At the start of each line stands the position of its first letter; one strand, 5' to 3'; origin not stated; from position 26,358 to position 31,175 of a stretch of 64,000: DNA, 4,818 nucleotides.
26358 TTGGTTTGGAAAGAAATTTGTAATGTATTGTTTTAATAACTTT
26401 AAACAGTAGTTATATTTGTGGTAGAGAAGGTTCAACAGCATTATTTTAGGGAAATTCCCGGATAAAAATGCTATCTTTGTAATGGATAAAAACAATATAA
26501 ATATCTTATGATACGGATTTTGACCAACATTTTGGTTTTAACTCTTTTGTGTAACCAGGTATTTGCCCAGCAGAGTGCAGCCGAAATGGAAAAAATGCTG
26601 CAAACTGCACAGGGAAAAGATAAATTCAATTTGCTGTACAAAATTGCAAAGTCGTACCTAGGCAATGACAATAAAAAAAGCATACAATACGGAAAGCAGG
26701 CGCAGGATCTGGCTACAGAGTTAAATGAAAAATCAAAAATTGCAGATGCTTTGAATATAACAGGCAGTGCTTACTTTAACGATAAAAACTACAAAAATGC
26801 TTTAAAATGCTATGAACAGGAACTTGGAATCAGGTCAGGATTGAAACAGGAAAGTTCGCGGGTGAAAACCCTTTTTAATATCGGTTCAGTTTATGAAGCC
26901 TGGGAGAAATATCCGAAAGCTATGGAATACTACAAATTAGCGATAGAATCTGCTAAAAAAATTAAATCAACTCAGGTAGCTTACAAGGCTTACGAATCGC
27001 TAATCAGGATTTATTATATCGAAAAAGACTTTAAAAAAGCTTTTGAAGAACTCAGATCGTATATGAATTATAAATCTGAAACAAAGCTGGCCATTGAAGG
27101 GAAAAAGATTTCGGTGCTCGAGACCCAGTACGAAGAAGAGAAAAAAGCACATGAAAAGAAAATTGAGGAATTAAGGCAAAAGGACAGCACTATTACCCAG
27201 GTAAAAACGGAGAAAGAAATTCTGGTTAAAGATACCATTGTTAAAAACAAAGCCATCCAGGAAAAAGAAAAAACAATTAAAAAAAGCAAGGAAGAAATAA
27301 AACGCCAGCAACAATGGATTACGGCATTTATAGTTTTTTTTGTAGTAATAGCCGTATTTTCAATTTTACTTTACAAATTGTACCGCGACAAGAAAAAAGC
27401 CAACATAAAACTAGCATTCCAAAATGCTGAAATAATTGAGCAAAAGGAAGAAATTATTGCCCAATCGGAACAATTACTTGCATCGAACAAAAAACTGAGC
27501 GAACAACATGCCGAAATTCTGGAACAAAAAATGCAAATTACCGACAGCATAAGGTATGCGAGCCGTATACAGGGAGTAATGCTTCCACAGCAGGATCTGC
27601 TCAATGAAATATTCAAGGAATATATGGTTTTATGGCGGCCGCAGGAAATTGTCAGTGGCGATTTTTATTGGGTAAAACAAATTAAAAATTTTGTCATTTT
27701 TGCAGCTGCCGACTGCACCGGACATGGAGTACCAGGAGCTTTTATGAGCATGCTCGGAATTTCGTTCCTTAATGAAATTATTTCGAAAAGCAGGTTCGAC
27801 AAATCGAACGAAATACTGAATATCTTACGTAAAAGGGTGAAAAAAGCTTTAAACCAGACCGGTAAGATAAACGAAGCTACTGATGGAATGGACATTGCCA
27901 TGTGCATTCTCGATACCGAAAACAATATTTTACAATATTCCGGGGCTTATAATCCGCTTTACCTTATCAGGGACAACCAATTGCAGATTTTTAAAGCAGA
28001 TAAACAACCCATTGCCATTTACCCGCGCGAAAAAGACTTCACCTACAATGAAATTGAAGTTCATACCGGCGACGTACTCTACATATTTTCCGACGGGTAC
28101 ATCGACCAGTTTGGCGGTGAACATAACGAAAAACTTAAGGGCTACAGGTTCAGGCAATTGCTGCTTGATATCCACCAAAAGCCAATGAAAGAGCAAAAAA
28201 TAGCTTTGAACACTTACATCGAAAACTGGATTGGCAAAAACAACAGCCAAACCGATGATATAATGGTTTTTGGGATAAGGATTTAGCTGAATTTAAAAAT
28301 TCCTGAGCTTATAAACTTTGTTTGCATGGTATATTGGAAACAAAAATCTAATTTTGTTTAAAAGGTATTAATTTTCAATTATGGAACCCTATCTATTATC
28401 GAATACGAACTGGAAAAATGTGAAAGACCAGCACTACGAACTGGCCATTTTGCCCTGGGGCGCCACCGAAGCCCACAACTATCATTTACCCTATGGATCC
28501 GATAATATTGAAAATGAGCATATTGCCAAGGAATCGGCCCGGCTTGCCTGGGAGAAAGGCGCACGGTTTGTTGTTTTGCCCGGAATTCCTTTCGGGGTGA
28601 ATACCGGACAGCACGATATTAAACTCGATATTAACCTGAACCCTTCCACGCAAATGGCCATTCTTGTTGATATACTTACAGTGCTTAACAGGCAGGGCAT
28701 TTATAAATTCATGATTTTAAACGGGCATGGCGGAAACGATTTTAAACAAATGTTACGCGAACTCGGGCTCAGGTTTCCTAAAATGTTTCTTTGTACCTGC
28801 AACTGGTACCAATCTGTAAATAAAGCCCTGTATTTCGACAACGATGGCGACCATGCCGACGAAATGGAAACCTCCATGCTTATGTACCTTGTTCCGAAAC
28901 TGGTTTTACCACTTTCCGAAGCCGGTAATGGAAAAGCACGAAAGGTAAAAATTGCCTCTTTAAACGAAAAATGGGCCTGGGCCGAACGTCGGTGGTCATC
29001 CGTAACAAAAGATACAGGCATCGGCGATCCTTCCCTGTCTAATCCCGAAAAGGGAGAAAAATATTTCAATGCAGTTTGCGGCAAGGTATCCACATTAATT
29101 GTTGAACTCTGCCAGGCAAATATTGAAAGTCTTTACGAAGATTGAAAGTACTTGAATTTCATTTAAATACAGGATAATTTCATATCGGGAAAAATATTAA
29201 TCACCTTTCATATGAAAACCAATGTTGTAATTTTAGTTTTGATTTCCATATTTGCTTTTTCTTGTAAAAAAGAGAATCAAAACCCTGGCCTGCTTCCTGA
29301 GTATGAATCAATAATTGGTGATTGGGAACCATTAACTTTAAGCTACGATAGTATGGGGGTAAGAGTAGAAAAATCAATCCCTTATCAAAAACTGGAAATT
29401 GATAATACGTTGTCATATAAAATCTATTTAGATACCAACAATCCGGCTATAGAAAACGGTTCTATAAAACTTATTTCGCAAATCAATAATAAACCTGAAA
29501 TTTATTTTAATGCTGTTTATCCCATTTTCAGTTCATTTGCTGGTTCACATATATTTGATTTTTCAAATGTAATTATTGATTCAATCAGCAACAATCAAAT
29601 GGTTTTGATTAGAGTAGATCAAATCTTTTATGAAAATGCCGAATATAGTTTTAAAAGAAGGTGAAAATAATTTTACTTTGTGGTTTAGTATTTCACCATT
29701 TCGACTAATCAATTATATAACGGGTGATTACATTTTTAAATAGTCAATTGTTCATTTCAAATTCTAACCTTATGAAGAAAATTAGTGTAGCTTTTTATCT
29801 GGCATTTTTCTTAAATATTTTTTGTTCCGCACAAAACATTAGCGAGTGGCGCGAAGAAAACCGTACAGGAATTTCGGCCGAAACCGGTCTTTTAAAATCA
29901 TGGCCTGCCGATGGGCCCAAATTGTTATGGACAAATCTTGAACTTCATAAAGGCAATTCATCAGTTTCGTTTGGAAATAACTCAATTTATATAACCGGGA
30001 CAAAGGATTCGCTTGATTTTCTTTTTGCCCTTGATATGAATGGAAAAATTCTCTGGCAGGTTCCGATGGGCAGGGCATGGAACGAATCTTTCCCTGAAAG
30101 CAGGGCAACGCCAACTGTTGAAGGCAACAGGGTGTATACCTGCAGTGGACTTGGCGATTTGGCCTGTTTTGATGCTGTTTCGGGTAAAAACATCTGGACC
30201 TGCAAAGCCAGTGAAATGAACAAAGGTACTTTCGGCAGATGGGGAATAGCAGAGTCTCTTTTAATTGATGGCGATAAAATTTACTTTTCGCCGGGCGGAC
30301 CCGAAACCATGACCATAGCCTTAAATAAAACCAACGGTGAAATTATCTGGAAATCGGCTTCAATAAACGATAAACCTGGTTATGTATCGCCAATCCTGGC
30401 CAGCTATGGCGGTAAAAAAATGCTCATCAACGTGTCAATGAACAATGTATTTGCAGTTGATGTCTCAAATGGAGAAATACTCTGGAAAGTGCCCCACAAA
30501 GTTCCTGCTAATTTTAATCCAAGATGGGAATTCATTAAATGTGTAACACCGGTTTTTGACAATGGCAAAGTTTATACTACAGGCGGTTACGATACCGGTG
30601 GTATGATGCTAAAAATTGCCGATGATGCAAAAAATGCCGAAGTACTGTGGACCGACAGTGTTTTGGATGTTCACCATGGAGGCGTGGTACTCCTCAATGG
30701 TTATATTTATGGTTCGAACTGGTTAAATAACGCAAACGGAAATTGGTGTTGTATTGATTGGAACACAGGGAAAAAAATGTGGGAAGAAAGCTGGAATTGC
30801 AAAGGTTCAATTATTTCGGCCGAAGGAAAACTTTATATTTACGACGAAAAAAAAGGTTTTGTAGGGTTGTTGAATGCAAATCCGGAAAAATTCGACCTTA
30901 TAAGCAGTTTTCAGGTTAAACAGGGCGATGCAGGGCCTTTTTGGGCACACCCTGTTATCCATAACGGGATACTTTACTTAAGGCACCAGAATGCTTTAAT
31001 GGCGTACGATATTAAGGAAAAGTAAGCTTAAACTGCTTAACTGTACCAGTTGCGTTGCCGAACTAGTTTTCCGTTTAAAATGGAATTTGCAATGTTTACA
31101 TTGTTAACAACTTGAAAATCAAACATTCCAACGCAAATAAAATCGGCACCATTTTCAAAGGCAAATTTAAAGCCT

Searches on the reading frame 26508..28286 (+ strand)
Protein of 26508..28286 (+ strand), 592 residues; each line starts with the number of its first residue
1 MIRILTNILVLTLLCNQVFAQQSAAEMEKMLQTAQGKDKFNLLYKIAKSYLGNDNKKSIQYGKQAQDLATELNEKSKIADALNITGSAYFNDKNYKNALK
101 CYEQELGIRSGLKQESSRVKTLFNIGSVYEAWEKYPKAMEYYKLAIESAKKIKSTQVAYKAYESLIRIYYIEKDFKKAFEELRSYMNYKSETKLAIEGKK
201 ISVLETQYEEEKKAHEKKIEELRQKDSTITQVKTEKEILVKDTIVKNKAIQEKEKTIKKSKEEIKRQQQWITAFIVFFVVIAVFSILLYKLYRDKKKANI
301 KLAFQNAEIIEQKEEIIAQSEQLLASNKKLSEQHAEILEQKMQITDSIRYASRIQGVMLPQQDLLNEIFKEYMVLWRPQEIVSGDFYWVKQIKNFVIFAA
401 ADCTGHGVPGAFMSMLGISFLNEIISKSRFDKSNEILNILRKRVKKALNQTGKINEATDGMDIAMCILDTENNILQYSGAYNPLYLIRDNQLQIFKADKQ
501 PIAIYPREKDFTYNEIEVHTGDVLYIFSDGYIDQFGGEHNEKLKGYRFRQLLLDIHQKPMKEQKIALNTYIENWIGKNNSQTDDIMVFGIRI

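Call 34: search_protein_families(library=pfam, proteins=[window:26508-28286:+], max_evalue=0.001)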
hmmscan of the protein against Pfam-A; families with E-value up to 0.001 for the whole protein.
window:26508-28286:+ (592 aa): 6 families
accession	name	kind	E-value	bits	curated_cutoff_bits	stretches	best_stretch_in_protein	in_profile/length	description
PF07228.17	SpoIIE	-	2.5e-17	63.9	25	1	396-591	5-190/192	Stage II sporulation protein E (SpoIIE)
PF13424.12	TPR_12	-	8e-11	42.4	30.1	1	79-151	3-77/77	Tetratricopeptide repeat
PF00515.34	TPR_1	-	1.2e-08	34.8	27.8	1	120-147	2-29/34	Tetratricopeptide repeat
PF13181.12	TPR_8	-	0.00019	21.8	25.7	0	120-150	2-32/34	Tetratricopeptide repeat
PF07719.23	TPR_2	-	0.00019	21.7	27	0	79-104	1-26/34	Tetratricopeptide repeat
PF13176.12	TPR_7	-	0.00058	20.2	27.9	0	121-150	1-30/36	Tetratricopeptide repeat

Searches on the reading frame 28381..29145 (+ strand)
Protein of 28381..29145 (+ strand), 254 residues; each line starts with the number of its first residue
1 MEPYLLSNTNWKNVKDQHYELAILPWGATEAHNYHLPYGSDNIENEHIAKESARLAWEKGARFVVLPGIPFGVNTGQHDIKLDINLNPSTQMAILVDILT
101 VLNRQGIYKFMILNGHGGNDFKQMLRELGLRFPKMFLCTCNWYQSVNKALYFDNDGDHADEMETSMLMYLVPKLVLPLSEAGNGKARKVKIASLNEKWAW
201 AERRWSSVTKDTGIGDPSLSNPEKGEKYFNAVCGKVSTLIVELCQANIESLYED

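Call 34: search_protein_families(library=pfam, proteins=[window:28381-29145:+], max_evalue=0.001)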
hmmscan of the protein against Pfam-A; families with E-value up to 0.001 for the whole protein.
window:28381-29145:+ (254 aa): 1 family
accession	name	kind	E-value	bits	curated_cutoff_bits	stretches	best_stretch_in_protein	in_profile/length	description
PF02633.19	Creatininase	-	1.2e-51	175.9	31.3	1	8-240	2-238/238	Creatinine amidohydrolase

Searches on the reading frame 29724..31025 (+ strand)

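Call 58: search_protein_families(library=pfam, proteins=[window:29724-31025:+], max_evalue=0.0001)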
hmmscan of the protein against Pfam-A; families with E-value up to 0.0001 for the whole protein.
window:29724-31025:+ (433 aa): 3 families
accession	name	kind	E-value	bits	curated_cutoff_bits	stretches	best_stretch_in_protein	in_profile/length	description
PF13360.13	PQQ_2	-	1.2e-23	84.5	27.6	1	102-354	7-232/233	Outer membrane protein assembly factor BamB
PF13570.13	Beta-prop_ACSF4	-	4.3e-09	36.7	133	1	105-261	37-176/329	Beta-alanine-activating enzyme, beta-propeller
PF01011.28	PQQ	-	1.9e-07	30.7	26.7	0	111-166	31-89/595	Glucose/ethanol/alcohol dehydrogenase, beta-propeller domain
